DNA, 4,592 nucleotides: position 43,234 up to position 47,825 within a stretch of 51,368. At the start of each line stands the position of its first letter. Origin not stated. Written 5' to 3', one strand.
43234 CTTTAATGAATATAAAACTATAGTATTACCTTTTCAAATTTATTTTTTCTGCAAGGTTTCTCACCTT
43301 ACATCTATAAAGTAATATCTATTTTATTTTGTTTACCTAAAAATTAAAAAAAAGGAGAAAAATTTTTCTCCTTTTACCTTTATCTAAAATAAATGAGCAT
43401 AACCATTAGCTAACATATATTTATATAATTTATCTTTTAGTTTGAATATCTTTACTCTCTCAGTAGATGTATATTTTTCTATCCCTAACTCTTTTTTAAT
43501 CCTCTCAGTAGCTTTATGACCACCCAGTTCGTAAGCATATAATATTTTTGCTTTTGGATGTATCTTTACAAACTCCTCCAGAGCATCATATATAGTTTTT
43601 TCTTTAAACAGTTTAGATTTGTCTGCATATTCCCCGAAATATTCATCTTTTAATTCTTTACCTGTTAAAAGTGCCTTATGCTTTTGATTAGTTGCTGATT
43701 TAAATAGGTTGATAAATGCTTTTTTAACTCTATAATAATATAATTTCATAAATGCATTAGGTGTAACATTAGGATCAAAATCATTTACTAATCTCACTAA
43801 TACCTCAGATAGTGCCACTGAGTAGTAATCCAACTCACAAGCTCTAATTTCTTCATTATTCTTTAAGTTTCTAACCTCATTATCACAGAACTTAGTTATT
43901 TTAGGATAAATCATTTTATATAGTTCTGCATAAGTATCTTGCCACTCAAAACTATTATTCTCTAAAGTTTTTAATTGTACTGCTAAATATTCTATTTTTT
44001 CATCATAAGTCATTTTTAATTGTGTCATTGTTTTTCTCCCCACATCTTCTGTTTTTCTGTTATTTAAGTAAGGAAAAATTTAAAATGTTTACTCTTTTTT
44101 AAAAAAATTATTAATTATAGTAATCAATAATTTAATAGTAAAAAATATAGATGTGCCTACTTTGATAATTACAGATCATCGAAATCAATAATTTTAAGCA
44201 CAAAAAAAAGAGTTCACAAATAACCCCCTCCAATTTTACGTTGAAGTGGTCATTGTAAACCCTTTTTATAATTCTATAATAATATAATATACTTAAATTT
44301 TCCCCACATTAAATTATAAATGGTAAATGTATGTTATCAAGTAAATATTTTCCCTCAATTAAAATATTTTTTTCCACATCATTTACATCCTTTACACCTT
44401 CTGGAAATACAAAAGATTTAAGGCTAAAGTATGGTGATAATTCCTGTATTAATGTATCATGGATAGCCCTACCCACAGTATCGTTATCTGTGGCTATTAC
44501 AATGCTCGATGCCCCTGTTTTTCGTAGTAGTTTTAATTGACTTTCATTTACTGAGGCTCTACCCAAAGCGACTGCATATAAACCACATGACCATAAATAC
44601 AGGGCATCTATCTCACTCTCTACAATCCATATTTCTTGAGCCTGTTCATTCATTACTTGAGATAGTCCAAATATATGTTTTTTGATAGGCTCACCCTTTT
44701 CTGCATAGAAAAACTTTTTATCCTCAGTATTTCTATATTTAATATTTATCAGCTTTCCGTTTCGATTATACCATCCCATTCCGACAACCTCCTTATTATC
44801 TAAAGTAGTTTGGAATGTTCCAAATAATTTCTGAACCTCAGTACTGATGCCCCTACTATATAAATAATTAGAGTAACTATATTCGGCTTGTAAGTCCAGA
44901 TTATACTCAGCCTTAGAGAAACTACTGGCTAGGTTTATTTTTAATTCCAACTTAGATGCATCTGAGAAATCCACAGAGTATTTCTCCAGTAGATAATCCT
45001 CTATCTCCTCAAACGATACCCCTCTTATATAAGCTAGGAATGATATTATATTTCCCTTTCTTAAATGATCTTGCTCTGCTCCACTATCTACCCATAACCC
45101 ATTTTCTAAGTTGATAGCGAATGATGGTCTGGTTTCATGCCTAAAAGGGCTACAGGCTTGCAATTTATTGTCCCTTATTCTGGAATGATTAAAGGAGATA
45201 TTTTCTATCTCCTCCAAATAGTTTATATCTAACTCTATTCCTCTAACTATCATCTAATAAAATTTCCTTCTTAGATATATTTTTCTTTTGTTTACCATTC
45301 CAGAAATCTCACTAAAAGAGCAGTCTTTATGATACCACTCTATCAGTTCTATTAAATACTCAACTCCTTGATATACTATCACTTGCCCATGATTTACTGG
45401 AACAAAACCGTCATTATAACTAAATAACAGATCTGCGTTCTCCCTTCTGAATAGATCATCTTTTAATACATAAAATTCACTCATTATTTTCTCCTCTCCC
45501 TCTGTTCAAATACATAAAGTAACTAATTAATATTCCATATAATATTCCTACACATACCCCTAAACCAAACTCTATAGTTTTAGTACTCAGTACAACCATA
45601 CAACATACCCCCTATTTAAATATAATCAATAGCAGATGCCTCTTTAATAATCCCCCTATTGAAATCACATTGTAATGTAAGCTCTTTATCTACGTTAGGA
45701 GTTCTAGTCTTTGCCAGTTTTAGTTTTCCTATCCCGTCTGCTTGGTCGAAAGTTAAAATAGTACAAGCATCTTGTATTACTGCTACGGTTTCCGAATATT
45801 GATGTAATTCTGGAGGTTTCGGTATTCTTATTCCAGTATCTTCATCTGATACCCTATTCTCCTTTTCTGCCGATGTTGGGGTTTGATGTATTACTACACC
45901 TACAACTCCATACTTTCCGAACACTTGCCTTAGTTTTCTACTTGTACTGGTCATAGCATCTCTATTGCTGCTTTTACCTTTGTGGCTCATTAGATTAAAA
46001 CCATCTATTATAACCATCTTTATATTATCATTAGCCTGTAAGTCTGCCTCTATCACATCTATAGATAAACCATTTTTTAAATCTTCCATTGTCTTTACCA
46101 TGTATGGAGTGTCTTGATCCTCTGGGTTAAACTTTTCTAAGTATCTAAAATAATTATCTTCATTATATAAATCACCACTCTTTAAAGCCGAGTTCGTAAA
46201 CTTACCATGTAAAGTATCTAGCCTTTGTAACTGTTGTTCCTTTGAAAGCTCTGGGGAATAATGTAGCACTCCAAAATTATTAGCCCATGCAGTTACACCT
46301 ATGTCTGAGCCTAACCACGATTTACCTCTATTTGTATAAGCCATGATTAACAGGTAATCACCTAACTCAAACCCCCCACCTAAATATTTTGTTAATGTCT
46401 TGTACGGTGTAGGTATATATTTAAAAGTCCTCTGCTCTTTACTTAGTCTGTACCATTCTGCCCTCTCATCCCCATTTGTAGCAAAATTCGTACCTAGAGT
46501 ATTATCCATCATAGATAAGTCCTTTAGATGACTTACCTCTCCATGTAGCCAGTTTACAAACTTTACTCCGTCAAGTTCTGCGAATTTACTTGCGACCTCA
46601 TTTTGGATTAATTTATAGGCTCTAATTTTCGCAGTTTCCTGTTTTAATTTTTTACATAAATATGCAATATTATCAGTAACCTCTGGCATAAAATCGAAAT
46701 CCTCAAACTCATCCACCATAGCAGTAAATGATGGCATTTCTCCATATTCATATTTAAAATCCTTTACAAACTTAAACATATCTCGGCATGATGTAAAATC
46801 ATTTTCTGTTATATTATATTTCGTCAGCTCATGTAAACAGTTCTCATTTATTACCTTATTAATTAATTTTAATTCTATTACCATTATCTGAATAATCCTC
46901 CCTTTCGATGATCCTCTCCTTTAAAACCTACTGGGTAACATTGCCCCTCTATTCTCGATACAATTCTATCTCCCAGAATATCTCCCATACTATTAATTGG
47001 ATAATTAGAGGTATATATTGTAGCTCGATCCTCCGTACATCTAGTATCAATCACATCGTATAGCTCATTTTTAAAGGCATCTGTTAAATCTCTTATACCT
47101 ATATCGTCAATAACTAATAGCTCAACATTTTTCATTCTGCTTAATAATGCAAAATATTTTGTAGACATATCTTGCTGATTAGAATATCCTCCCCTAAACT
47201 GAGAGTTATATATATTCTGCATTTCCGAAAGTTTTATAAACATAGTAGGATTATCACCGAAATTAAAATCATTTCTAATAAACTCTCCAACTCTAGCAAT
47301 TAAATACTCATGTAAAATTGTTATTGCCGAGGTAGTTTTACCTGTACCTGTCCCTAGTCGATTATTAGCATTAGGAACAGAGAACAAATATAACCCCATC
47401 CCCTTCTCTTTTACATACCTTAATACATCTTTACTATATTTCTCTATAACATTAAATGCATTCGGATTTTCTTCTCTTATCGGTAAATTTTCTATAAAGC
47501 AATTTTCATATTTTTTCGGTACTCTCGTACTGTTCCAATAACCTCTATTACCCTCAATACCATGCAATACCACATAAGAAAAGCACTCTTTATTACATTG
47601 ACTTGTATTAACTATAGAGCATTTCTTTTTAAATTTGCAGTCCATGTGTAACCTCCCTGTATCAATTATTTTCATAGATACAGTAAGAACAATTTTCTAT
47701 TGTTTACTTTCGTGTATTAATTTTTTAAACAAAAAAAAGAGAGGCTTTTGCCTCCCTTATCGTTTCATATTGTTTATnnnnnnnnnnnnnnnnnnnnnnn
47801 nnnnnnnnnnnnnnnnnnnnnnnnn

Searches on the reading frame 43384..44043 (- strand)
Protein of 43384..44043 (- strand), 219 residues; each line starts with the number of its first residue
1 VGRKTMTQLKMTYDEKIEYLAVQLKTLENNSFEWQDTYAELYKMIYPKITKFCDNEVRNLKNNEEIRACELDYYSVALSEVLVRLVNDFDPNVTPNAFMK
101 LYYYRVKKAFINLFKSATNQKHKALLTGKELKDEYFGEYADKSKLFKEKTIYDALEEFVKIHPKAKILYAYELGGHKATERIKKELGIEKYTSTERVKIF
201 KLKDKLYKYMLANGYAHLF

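Call 3: search_protein_families(library=pfam, proteins=[window:43384-44043:-], max_evalue=1)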
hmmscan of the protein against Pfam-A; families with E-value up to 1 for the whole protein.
window:43384-44043:- (219 aa): 1 family
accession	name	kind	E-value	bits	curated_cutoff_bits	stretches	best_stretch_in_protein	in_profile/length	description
PF15964.10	CCCAP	-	0.02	13.7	27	1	3-42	219-258/703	Centrosomal colon cancer autoantigen protein family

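Call 51: search_protein_families(library=phrogs, proteins=[window:43384-44043:-], max_evalue=0.00001)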
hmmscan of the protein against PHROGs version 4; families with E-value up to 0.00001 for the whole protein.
window:43384-44043:- (219 aa): 0 families

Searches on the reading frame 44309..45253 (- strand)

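Call 3: search_protein_families(library=pfam, proteins=[window:44309-45253:-], max_evalue=1)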
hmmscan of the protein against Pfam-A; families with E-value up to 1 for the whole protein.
window:44309-45253:- (314 aa): 7 families
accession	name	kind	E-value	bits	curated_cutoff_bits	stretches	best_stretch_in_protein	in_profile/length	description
PF13155.12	Toprim_2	-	3.6e-12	46.9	22.1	1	209-293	1-87/88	Toprim-like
PF01751.28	Toprim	-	1.4e-06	28.8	23.1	1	207-276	1-84/96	Toprim domain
PF01807.25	Zn_ribbon_DnaG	-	8.4e-06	26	24.9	1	29-99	30-96/98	CHC2 zinc finger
PF13662.12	Toprim_4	-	0.00013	22.6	25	1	207-272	2-74/85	Toprim domain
PF13362.12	Toprim_3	-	0.0016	19.3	27.2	1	209-293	3-88/95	Toprim domain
PF21268.3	Helic-prim_T7_N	-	0.01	16.5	27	1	131-182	6-56/59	Bacteriophage T7 DNA helicase/primase, N-terminal a+b fold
PF19898.4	DUF6371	-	0.052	13.8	27.7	1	164-220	57-113/150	Domain of unknown function (DUF6371)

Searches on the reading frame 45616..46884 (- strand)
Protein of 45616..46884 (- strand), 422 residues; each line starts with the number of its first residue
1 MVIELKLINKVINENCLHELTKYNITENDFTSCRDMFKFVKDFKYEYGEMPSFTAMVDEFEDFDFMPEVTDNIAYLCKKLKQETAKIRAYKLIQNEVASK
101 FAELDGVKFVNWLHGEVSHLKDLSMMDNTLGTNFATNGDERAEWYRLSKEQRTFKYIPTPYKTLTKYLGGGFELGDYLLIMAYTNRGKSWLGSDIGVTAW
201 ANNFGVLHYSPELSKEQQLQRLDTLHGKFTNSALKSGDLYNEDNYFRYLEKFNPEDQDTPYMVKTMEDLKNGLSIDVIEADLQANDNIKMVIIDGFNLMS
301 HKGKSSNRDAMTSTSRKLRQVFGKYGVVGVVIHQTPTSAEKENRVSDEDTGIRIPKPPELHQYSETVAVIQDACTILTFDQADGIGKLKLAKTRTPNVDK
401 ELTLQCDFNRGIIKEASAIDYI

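Call 3: search_protein_families(library=pfam, proteins=[window:45616-46884:-], max_evalue=1)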
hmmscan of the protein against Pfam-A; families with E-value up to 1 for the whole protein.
window:45616-46884:- (422 aa): 4 families
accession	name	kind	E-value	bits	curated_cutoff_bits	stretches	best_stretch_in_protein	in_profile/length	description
PF03796.21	DnaB_C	-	7.1e-12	45.7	27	1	157-342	2-185/255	DnaB-like helicase C terminal domain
PF13481.12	AAA_25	-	1.3e-07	31.9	27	1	166-336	24-191/195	AAA domain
PF20307.4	divDNAB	-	0.0087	15.2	26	1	287-349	200-264/356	Divergent DnaB-like ATPase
PF25423.1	DUF7893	-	0.02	15.6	27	1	38-89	30-81/90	Domain of unknown function (DUF7893)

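Call 10: search_protein_families(library=phrogs, proteins=[window:45616-46884:-], max_evalue=0.01)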
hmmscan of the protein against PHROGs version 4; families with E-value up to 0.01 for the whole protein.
window:45616-46884:- (422 aa): 3 families
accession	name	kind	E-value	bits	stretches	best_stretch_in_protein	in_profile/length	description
phrog_19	-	DNA, RNA and nucleotide metabolism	2.9e-39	136.4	1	2-415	162-580/621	DnaB-like replicative helicase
phrog_239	-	DNA, RNA and nucleotide metabolism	2.3e-10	41.1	1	150-343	335-530/801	DNA primase/helicase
phrog_243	-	DNA, RNA and nucleotide metabolism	5.9e-07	29.7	1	156-398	17-246/273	DnaB-like replicative helicase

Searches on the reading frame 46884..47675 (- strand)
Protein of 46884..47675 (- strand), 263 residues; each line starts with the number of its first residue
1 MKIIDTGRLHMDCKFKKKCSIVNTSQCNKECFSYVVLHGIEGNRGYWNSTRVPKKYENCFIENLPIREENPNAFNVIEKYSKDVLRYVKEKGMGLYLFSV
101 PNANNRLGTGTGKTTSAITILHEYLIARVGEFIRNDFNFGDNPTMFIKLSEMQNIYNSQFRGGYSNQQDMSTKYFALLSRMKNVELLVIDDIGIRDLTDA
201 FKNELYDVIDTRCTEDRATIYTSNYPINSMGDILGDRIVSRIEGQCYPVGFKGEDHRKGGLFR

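Call 3: search_protein_families(library=pfam, proteins=[window:46884-47675:-], max_evalue=1)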
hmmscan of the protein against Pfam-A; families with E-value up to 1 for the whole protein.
window:46884-47675:- (263 aa): 2 families
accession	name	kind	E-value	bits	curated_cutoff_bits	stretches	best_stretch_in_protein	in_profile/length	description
PF01695.23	IstB_IS21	-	1.9e-09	37.8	24.1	1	172-258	142-232/238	IstB-like ATP binding protein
PF00308.24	Bac_DnaA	-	0.078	13.6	23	1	176-243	90-156/162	Bacterial DnaA ATPAse domain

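Call 10: search_protein_families(library=phrogs, proteins=[window:46884-47675:-], max_evalue=0.01)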
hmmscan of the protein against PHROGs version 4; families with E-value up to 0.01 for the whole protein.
window:46884-47675:- (263 aa): 3 families
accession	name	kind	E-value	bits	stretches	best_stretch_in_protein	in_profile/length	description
phrog_50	-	DNA, RNA and nucleotide metabolism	2.6e-37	130.1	1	45-260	323-513/570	DnaC-like helicase loader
phrog_3277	-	DNA, RNA and nucleotide metabolism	2.2e-19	70.9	1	109-258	19-154/168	DnaC-like helicase loader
phrog_26922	-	DNA, RNA and nucleotide metabolism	4.3e-10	41.1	1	181-243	9-71/92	DnaC-like helicase loader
